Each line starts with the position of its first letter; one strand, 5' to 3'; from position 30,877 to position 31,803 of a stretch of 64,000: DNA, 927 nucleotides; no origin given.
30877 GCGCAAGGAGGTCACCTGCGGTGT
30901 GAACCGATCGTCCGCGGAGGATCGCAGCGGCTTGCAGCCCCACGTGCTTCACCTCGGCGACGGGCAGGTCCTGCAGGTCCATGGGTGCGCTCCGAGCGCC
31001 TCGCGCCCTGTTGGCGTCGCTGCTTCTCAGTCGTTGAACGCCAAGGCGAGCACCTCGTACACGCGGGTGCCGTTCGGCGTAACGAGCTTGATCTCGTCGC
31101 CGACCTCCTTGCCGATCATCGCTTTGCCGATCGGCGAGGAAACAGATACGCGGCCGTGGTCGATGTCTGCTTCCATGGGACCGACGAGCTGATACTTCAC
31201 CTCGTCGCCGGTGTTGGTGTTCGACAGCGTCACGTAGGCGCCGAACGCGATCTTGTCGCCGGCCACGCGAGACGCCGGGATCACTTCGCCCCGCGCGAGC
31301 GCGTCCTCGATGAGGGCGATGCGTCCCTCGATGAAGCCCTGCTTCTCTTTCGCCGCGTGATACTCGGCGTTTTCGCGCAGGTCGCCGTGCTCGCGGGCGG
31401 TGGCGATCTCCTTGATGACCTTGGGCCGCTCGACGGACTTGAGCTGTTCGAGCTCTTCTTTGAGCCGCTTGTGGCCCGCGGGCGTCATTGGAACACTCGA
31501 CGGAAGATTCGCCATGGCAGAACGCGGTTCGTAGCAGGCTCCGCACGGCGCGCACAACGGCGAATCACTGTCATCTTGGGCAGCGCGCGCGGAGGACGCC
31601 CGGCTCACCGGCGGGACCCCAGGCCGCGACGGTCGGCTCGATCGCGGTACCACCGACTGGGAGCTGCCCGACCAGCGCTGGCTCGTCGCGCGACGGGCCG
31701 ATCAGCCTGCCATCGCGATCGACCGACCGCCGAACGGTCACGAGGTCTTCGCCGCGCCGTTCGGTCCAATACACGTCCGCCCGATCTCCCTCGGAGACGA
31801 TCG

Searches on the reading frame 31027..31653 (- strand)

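Call 58: search_protein_families(library=pfam, proteins=[window:31027-31653:-], max_evalue=0.00001)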
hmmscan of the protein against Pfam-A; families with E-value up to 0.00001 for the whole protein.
window:31027-31653:- (208 aa): 2 families
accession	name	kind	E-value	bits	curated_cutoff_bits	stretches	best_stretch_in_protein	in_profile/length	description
PF03449.20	GreA_GreB_N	-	3.3e-31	107.7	24.5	1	54-124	1-71/71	Transcription elongation factor, N-terminal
PF01272.25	GreA_GreB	-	1.2e-25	89.7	26.9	1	133-203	4-74/77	Transcription elongation factor, GreA/GreB, C-term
